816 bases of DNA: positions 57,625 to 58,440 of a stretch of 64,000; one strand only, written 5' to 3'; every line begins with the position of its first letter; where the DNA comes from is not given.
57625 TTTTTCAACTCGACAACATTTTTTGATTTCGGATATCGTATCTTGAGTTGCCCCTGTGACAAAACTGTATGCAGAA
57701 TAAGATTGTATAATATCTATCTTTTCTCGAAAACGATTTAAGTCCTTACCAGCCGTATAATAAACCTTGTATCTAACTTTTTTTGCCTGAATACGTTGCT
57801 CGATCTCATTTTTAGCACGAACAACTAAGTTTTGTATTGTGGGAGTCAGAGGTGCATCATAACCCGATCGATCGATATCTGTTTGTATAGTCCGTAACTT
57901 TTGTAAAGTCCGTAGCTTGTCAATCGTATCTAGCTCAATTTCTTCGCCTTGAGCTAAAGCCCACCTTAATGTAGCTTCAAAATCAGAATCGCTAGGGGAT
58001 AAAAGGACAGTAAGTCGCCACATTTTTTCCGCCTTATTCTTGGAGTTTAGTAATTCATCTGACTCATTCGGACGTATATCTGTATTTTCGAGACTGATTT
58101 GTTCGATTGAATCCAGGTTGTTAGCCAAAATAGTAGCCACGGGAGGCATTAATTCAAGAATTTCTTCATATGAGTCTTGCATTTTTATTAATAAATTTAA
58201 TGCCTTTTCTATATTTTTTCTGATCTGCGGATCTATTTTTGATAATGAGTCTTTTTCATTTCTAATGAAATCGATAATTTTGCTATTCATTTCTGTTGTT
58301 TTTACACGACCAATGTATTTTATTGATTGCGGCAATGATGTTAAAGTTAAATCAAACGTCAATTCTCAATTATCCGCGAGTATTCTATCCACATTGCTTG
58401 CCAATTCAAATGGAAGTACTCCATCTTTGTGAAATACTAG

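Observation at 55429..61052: AT-rich three-gene cassette: cytoplasmic triple-GAF histidine kinase, stand-alone receiver and intracellular S8 protease with a large unknown N-terminal region; candidate phosphorelay-gated protease system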

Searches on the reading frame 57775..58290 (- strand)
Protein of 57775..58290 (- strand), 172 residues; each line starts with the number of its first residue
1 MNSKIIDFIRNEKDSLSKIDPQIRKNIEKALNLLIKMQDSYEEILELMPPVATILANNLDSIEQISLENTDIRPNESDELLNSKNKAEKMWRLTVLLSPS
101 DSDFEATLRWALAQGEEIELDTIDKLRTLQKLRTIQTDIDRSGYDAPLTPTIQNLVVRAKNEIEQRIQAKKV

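Call 59: search_protein_representatives(alignment_id=A4)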
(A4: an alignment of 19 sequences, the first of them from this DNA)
Query: 19 sequences, 188 profile positions. Proteins with E-value up to 0.001 (for the whole library): 233; up to 1e-10: 154; up to 1e-30: 7. The best 150 are listed.
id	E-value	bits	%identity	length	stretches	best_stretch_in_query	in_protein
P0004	3.7e-37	144.1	-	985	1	1-182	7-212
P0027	5.8e-37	143.5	-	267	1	14-186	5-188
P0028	9.7e-37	142.8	-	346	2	98-180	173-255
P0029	2.7e-36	141.3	-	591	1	34-185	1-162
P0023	7.1e-36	139.9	-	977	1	1-186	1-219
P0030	7.0e-34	133.5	-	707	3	81-184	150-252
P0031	1.0e-31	126.4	-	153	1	35-180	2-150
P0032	1.7e-29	119.2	-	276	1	42-183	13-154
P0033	2.2e-29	118.8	-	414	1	13-185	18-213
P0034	2.8e-29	118.5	-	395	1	1-183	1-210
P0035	9.7e-29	116.7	-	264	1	15-179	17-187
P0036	1.7e-27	112.6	-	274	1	16-186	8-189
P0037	1.1e-26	110.0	-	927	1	40-182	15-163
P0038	5.4e-26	107.7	-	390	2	84-182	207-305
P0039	7.4e-26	107.3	-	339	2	113-180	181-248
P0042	2.3e-24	102.4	-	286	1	47-183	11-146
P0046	6.2e-24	101.0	-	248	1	46-180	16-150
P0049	5.7e-23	97.9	-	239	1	77-184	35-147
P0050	6.0e-23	97.8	-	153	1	36-181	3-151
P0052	9.1e-23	97.2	-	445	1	4-184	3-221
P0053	1.5e-22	96.5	-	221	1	53-179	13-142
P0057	1.5e-21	93.3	-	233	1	39-182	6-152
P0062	7.7e-21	90.9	-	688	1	8-186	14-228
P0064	1.4e-20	90.1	-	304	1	29-178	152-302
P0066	1.5e-20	90.0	-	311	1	14-181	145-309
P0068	4.1e-20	88.5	-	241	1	48-185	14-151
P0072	7.1e-20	87.8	-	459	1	70-179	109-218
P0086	1.7e-17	80.0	-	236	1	55-181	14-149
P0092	3.7e-17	78.9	-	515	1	56-182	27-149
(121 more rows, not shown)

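Call 63: search_protein_families(library=pfam, alignment_id=A7, max_evalue=0.001)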
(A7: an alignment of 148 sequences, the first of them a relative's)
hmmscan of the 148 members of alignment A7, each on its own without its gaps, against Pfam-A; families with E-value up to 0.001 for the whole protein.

A. member 1, P0027 (267 aa): 0 families

B. families by the number of members that match (of 148 scanned): 15 families
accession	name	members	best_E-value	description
PF18929.5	DUF5678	23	2.3e-07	Family of unknown function (DUF5678)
PF09722.15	Xre_MbcA_ParS_C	18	4e-11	Antitoxin Xre/MbcA/ParS C-terminal toxin-binding domain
PF13646.12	HEAT_2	15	2.9e-31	HEAT repeats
PF02985.28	HEAT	9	2.8e-12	HEAT repeat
PF00082.27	Peptidase_S8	7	1.2e-48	Subtilase family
PF03130.22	HEAT_PBS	7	5.6e-12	PBS lyase HEAT-like repeat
PF13676.11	TIR_2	5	2.4e-28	TIR domain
PF13513.12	HEAT_EZ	5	3.7e-08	HEAT-like repeat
PF00514.29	Arm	4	9.5e-09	Armadillo/beta-catenin-like repeat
PF01582.25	TIR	2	1.6e-07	TIR domain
PF18858.6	LPD39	1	3.3e-05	Large polyvalent protein associated domain 39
PF04587.20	ADP_PFK_GK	1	9.8e-05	ADP-specific Phosphofructokinase/Glucokinase conserved region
PF12717.13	Cnd1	1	0.00047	non-SMC mitotic condensation complex subunit 1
PF20168.4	PDS5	1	0.00048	Sister chromatid cohesion protein PDS5 protein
PF06786.17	UPF0253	1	0.00073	Uncharacterised protein family (UPF0253)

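Call 65: search_protein_families(library=pfam, proteins=[window:57775-58290:-, P0036, P0042, P0046, P0049, P0053, P0057, P0068, P0086, P0066], max_evalue=0.5)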
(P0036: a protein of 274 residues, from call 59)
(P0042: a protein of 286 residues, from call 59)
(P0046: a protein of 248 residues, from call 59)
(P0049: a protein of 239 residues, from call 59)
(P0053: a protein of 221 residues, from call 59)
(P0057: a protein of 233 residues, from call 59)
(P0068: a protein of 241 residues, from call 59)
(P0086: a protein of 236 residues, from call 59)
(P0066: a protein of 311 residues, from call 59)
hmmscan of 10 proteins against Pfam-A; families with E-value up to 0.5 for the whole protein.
seq(172 aa): 1 family
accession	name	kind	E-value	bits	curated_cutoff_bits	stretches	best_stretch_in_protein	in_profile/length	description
PF24975.1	UBA_Rad5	-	0.084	13.5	27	0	13-33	14-34/40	Fungal Rad5 UBA-like domain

P0036 (274 aa): 2 families
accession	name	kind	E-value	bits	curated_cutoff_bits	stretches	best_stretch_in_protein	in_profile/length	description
PF09722.15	Xre_MbcA_ParS_C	-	5.7e-07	29.9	24.5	1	223-271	1-51/51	Antitoxin Xre/MbcA/ParS C-terminal toxin-binding domain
PF10241.14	KxDL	-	0.053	14.3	27.2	0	145-174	50-79/86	Uncharacterized conserved protein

P0042 (286 aa): 3 families
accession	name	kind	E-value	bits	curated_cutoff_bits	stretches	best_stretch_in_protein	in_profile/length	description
PF12875.12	DUF3826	-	0.017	15.7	25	1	124-261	9-158/186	Protein of unknown function (DUF3826)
PF22780.1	HI0933_like_1st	-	0.03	14.6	27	1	162-240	67-149/165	HI0933-like protein barrel and H2TH domain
PF22111.2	MtrC-MtrF_N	-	0.086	13.2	27.7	1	158-212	63-117/126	Decaheme cytochrome c component MtrC/MtrF N-terminal domain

P0046 (248 aa): 5 families
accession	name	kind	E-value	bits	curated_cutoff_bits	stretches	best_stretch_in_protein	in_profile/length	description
PF18929.5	DUF5678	-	4.9e-05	23.5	23.2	1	171-202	4-35/49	Family of unknown function (DUF5678)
PF08282.18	Hydrolase_3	-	0.043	14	20.9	0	173-224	61-111/255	haloacid dehalogenase-like hydrolase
PF10884.14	DUF2683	-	0.12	13.1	27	0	51-72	39-60/66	Protein of unknown function (DUF2683)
PF22562.2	UBA_7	-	0.12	12.8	27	1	100-116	30-46/48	UBA-like domain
PF01075.23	Glyco_transf_9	-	0.19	11.4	22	0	96-174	24-108/247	Glycosyltransferase family 9 (heptosyltransferase)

P0049 (239 aa): 0 families

P0053 (221 aa): 1 family
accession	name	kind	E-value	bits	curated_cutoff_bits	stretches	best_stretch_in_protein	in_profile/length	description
PF07406.16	NICE-3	-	0.0016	19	22.7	1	106-199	58-157/181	NICE-3 protein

P0057 (233 aa): 2 families
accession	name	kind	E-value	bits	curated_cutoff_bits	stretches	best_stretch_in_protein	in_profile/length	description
PF09722.15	Xre_MbcA_ParS_C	-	4.1e-07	30.3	24.5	1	182-230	1-51/51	Antitoxin Xre/MbcA/ParS C-terminal toxin-binding domain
PF18367.6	Rv2175c_C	-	0.026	15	26.4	1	187-212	16-40/56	Rv2175c C-terminal domain of unknown function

P0068 (241 aa): 1 family
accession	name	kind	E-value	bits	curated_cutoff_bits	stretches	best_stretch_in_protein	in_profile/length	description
PF09722.15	Xre_MbcA_ParS_C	-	1.2e-08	35.3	24.5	1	197-238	9-51/51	Antitoxin Xre/MbcA/ParS C-terminal toxin-binding domain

P0086 (236 aa): 3 families
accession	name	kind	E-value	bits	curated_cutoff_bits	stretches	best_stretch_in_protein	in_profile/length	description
PF18929.5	DUF5678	-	9.8e-06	25.8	23.2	1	173-207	4-38/49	Family of unknown function (DUF5678)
PF01509.24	TruB_N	-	0.067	14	27.3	1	103-197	49-139/149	TruB family pseudouridylate synthase (N terminal domain)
PF13412.12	HTH_24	-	0.39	10.8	21.9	1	113-146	5-38/48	Winged helix-turn-helix DNA-binding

P0066 (311 aa): 10 families
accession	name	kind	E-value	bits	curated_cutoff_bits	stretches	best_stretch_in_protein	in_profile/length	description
PF13676.11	TIR_2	-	2.4e-28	99.5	28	1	10-123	1-110/122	TIR domain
PF01582.25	TIR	-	1.6e-07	31.7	21.3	1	10-108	4-100/179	TIR domain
PF08579.17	RPM2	-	0.024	15.5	27.6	1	9-43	31-65/119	Mitochondrial ribonuclease P subunit (RPM2)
PF09674.15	DUF2400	-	0.026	15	25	1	127-221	37-131/225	Protein of unknown function (DUF2400)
PF02561.19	FliS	-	0.041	14.6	26.7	1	168-239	13-80/115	Flagellar protein FliS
PF12681.13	Glyoxalase_2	-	0.055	13.9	30.1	1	139-227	3-97/118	Glyoxalase-like domain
PF17561.7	TssO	-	0.06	14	29.2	0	224-260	48-84/148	Type VI secretion system, TssO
PF12802.13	MarR_2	-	0.085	13.5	27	1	274-303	8-38/61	MarR family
PF25342.1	GT_PLOD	-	0.088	12.4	27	1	132-223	141-231/246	PLOD GT domain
PF10548.14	P22_AR_C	-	0.096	13.2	22.4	0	216-245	2-31/73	P22AR C-terminal domain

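Call 66: find_encoding_contigs(protein=P0066, flank=6000, max_places=3)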
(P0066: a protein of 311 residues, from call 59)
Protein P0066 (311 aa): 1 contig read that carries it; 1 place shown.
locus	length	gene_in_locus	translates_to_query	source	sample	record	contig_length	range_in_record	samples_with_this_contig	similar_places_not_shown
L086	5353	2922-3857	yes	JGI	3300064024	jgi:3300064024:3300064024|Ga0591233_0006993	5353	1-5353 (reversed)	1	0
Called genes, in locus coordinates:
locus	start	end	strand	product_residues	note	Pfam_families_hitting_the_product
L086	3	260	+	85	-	?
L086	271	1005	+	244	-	-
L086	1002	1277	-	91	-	-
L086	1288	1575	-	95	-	-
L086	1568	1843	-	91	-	-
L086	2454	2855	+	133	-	PF00072:Response_reg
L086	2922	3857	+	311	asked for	PF01582:TIR (weak), PF13676:TIR_2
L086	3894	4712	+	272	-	PF01548:DEDD_Tnp_IS110, PF02371:Transposase_20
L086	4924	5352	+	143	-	?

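Call 67: find_encoding_contigs(protein=P0062, flank=6000, max_places=3)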
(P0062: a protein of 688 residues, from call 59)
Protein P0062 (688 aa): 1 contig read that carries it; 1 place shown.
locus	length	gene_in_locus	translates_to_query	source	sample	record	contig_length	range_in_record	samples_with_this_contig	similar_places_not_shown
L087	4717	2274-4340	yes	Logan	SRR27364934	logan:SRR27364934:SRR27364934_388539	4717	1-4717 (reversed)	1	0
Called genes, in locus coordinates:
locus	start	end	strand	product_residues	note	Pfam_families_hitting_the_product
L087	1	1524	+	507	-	?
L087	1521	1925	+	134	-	PF00072:Response_reg (weak)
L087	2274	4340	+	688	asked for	-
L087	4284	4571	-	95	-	-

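Call 68: find_encoding_contigs(protein=P0036, flank=6000, max_places=3)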
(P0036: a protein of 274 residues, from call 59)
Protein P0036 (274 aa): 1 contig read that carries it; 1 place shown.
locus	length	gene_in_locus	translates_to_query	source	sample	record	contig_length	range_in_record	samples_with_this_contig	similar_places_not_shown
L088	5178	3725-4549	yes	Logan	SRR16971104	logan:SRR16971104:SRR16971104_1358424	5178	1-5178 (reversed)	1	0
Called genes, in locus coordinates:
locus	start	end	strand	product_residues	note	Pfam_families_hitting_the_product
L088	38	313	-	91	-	-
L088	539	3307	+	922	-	PF01590:GAF, PF13185:GAF_2 (weak), PF01590:GAF, PF13185:GAF_2, PF13492:GAF_3 (weak), PF13185:GAF_2, PF02518:HATPase_c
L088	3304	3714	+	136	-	PF00072:Response_reg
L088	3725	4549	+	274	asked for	PF09722:Xre_MbcA_ParS_C (weak)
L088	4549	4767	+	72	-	-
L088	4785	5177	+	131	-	?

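Call 69: find_encoding_contigs(protein=P0035, flank=6000, max_places=3)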
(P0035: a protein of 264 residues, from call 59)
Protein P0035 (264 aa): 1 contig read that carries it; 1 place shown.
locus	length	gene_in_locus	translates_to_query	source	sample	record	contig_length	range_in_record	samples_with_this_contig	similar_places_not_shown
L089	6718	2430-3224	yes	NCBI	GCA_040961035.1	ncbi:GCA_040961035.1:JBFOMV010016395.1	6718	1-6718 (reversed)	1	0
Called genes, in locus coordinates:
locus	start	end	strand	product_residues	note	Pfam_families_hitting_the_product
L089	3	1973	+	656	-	?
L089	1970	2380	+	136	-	PF00072:Response_reg (faint)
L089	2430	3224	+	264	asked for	-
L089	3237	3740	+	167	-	-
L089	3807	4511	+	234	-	-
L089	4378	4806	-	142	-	-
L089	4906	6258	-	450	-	PF01609:DDE_Tnp_1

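Call 70: find_encoding_contigs(protein=P0072, flank=6000, max_places=3)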
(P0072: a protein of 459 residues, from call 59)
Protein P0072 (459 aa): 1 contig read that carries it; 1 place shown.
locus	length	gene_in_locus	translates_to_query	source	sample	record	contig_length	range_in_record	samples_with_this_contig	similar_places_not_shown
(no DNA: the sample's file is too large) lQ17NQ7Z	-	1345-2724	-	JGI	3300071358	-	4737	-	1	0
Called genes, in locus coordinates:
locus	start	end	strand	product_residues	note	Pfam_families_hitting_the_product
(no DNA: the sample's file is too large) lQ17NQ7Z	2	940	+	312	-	?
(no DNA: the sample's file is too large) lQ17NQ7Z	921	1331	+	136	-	PF00072:Response_reg (weak)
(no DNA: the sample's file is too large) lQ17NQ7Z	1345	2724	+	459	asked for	PF03130:HEAT_PBS (faint), PF02985:HEAT (faint), PF13646:HEAT_2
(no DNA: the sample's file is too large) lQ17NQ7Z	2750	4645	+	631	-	PF04587:ADP_PFK_GK (weak)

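Call 76: search_protein_families(library=pfam, proteins=[L088:4549-4764:+, L088:4752-5177:+, L089:3228-3737:+, L089:3807-4508:+], max_evalue=0.01)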
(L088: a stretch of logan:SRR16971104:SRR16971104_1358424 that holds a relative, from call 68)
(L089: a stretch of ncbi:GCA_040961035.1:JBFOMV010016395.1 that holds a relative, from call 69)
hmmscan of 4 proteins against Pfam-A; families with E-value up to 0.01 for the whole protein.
L088:4549-4764:+ (72 aa): 0 families

L088:4752-5177:+ (142 aa): 1 family
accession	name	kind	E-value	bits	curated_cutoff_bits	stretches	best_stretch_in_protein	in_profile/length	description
PF08808.17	RES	-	4e-05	24.1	23.2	1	3-104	43-137/157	RES domain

L089:3228-3737:+ (170 aa): 0 families

L089:3807-4508:+ (234 aa): 2 families
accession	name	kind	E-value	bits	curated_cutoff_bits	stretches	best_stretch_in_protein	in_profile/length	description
PF13563.12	2_5_RNA_ligase2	-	6.6e-05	23.4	27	1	56-201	19-150/152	2'-5' RNA ligase superfamily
PF02834.22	LigT_PEase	-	7.4e-05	23.3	23.3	0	30-74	1-46/87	LigT like Phosphoesterase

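Call 82: search_protein_families(library=padloc, proteins=[P0066, P0036, P0035, P0062, P0072, P0033, L088:539-3304:+, L088:3304-3714:+], max_evalue=0.001)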
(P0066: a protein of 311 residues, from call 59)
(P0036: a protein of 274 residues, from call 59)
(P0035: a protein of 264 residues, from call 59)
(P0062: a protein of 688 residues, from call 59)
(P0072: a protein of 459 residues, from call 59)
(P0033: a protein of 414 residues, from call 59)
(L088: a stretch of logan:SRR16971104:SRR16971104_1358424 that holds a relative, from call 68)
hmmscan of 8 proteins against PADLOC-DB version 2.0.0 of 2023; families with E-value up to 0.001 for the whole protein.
P0066 (311 aa): 10 families
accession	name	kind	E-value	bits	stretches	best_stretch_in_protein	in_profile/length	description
PDLC02421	Aga_TIR-PNTD1-PNTD2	-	1.6e-13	48.6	1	9-120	5-116/430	Class I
PDLC02403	Aga_TIR-PNTD1-PNTD2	-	6.2e-12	43.3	1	27-121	23-116/443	Class I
PDLC02012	SAVED5--SAVED_TIR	-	3.3e-11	40.9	1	8-92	14-97/404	-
PDLC05062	PDC-S66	-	1.1e-07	29.6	1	6-75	147-217/282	-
PDLC02962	RT-TIR_XII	-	3.5e-07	27.4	1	7-187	345-464/478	single gene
PDLC03957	bSEFIR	-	2.1e-05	22.5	1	6-64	37-98/412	-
PDLC00420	ThsB1|ThsB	-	0.00015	19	1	9-108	3-102/319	TIR-like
PDLC00728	Effector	-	0.00035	17.7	1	7-59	9-61/432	TIR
PDLC00419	ThsB1|ThsB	-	0.00041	18.2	1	4-75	24-99/165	TIR-like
PDLC02400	Aga_TIR-PNTD1-PNTD2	-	0.00079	15.8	0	28-109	208-288/639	Class I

P0036 (274 aa): 0 families

P0035 (264 aa): 0 families

P0062 (688 aa): 0 families

P0072 (459 aa): 2 families
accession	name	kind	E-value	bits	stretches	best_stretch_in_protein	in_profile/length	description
PDLC02919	HEAT-ARM_XIII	-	4.7e-11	38.8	1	289-398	532-639/1972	-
PDLC02973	WGR_XIII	-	0.00035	17.1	1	319-428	112-221/973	-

P0033 (414 aa): 0 families

L088:539-3304:+ (922 aa): 3 families
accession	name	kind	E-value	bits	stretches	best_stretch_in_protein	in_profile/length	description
PDLC04650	PDC-M43B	-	6.7e-13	46.6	1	809-911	228-329/344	-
PDLC04647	PDC-M43B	-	9.6e-12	42.6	1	811-904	231-321/347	-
PDLC04649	PDC-M43B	-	3.6e-05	20.9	1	808-900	229-318/345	-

L088:3304-3714:+ (136 aa): 2 families
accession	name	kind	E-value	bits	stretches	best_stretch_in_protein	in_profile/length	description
PDLC00405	SduA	-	1.1e-09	36.2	1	2-129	9-131/323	DUF4263 domain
PDLC04726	PDC-M60C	-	0.0007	16.6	1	2-68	3-69/407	-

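Call 87: search_protein_families(library=ncbifam, proteins=[P0031, P0036, P0035, P0066, P0050, P0062, P0033, P0052], max_evalue=0.01)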
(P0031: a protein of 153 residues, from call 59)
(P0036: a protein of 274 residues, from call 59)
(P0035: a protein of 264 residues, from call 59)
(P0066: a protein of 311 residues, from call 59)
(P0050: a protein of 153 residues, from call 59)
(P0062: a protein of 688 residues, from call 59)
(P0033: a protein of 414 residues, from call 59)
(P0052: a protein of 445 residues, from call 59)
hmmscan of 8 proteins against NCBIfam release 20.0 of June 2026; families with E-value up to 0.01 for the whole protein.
P0031 (153 aa): 0 families

P0036 (274 aa): 2 families
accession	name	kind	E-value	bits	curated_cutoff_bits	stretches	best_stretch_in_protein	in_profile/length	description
NF049845.1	Xre_ParS_antitoxin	subfamily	5.5e-07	29.7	90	1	160-272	15-110/112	type II RES/Xre toxin-antitoxin system antitoxin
TIGR02293.1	TAS_TIGR02293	hypoth_equivalog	0.00021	21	57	1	186-272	46-131/133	putative toxin-antitoxin system antitoxin component, TIGR02293 family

P0035 (264 aa): 0 families

P0066 (311 aa): 2 families
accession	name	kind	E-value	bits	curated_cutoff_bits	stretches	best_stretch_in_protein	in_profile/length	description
NF042941.1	Retron_TIR_antiphage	equivalog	1.5e-11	43.8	600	1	6-88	338-420/464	TIR domain-containing anti-phage reverse transcriptase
NF058526.1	Thoeris_type3_ThcB4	equivalog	1.6e-05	23.9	220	1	6-86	126-206/375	Thoeris type III anti-phage system protein ThcB4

P0050 (153 aa): 0 families

P0062 (688 aa): 0 families

P0033 (414 aa): 1 family
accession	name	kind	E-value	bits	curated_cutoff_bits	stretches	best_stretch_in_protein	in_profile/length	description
TIGR01417.1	PTS_I_fam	equivalog_domain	0.00094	17.7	341.7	1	45-125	15-94/565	phosphoenolpyruvate--protein phosphotransferase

P0052 (445 aa): 0 families

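Call 91: find_encoding_contigs(protein=P0064, flank=6000, max_places=2)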
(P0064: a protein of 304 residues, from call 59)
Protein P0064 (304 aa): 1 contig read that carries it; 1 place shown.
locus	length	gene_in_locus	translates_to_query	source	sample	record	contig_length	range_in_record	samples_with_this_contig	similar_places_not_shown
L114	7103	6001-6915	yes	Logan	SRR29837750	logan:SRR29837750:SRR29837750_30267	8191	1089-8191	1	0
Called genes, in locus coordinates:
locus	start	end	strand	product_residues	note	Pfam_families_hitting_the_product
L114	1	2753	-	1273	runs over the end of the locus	PF01590:GAF, PF13185:GAF_2, PF01590:GAF, PF13185:GAF_2, PF01590:GAF, PF13185:GAF_2, PF13492:GAF_3, PF13185:GAF_2, +2 more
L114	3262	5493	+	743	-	PF01590:GAF, PF13185:GAF_2, PF13492:GAF_3, PF13185:GAF_2, PF01590:GAF (weak), PF02518:HATPase_c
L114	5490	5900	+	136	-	-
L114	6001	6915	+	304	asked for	PF13676:TIR_2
